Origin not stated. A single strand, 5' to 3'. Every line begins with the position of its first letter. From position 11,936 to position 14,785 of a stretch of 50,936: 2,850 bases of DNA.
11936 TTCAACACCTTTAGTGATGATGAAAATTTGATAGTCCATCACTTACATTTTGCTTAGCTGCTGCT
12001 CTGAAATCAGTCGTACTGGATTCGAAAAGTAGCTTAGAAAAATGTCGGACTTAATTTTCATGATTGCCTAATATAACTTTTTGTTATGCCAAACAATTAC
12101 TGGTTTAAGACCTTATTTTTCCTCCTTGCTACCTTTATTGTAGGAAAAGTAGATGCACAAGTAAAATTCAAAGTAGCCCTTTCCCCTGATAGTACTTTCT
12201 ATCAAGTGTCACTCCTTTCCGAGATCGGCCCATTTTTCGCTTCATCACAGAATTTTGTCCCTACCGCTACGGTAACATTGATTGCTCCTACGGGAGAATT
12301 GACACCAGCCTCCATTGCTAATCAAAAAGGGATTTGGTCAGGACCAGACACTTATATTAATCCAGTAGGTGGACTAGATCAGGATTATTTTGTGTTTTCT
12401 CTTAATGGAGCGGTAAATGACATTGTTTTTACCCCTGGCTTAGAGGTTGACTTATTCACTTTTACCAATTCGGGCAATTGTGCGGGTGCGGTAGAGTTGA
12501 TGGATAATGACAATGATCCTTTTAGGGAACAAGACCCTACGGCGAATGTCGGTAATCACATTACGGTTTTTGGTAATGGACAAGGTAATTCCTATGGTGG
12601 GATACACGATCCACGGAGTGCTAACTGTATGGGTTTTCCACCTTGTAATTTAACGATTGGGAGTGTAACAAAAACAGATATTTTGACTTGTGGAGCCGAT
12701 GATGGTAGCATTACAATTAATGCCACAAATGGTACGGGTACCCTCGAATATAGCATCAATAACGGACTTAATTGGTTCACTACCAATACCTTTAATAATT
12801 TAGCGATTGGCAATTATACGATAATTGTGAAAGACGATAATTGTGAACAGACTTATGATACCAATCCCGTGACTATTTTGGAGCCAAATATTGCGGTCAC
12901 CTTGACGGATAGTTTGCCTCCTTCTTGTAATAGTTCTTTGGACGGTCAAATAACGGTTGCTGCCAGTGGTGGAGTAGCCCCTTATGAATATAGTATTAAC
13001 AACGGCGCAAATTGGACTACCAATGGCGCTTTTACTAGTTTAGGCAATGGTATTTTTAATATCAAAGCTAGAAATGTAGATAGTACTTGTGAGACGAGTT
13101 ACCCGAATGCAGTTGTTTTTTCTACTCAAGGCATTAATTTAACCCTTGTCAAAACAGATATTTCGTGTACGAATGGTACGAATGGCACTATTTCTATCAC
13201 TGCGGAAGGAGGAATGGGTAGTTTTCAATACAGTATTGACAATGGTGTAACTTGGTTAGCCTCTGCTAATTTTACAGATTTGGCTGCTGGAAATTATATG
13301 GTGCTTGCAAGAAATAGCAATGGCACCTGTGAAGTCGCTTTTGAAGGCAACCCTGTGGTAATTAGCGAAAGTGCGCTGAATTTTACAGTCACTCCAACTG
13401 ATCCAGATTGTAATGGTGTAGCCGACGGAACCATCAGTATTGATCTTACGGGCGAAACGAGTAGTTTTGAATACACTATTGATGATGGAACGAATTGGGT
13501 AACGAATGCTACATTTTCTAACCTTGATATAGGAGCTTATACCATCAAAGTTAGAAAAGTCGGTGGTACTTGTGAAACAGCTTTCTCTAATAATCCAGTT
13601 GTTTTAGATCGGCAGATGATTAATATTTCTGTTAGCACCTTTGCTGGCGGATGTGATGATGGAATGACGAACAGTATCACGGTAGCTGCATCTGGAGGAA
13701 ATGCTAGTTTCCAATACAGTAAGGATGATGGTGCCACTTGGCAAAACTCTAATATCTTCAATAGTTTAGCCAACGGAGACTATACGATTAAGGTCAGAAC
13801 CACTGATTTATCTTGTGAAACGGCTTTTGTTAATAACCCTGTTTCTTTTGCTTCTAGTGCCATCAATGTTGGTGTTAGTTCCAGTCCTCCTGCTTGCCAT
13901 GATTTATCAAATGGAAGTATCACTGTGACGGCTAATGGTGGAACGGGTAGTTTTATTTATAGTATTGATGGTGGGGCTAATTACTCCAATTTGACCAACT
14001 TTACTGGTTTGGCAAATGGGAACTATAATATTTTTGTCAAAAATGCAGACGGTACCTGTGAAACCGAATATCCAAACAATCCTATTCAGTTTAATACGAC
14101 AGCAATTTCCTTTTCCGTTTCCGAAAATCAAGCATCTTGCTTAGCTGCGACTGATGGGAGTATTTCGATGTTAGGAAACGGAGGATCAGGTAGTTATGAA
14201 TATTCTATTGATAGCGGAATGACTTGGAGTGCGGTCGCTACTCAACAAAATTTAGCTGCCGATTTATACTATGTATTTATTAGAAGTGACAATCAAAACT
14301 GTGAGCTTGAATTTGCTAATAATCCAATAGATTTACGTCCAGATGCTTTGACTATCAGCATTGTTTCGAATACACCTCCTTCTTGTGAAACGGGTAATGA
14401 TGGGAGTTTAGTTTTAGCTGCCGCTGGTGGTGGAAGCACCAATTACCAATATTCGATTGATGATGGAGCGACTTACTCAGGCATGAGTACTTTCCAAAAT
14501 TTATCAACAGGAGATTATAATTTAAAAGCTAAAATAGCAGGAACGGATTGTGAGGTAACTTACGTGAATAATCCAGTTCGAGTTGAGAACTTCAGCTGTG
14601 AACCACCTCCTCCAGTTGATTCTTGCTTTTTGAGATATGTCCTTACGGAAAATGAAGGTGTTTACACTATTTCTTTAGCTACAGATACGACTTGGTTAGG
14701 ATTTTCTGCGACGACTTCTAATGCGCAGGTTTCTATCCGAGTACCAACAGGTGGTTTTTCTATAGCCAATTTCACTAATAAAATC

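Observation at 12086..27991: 5301-aa mosaic surface giant with a type-B T9SS sorting domain, 3.7 kb upstream of the porP/sprF-gldKLMN core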

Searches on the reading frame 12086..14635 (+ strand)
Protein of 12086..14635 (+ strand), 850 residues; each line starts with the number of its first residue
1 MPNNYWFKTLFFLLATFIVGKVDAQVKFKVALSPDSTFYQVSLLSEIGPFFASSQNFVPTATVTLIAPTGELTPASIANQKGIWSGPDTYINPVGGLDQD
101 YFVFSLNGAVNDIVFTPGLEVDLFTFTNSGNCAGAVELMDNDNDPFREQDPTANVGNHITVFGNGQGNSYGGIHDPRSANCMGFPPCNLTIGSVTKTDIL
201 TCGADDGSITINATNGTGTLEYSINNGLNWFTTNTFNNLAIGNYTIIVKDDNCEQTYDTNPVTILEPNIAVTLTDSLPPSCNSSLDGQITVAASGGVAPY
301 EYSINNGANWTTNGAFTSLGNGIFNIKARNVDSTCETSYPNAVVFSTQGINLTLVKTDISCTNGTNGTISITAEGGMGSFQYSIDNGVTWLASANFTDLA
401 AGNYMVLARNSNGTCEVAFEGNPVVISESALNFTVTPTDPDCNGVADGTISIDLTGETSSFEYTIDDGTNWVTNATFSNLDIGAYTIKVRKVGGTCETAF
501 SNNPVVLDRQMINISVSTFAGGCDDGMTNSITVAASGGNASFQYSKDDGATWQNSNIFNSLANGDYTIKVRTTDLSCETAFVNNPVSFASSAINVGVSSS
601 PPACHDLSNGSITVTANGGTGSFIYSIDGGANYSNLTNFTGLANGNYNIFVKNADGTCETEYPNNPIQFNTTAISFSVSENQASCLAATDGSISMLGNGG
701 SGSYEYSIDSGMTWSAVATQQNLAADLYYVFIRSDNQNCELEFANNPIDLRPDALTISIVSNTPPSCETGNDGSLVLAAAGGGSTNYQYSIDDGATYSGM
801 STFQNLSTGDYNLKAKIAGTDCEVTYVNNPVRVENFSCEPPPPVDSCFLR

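Call 91: find_related_loci(query=window:12086-14635:+, collection=metagenome_contigs, flank=10000)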
Query window:12086-14635:+ (850 aa) in metagenome_contigs; peptide patterns used: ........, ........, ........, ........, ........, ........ (x = any residue, [..] = any of these).
169 stretches matched a pattern; 4 encode a relative of the query (tblastn E <= 1e-3); 4 distinct loci.
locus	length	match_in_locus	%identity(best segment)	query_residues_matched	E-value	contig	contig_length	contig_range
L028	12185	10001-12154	27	156-811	2e-24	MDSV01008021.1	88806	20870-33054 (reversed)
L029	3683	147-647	26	425-571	4e-6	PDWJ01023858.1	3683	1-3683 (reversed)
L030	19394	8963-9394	30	191-577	2e-6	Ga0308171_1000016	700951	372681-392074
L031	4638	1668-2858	25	216-552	4e-5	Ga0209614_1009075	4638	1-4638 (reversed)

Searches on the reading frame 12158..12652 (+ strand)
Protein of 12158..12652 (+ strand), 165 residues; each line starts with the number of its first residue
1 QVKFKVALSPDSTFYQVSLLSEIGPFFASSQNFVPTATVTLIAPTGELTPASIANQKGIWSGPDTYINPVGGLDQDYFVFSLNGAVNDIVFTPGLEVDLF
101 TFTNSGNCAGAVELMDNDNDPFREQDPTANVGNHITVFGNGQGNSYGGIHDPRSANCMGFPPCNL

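Call 38: search_protein_families(library=pfam, proteins=[window:12158-12652:+], max_evalue=5)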
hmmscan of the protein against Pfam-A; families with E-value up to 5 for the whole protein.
window:12158-12652:+ (165 aa): 0 families
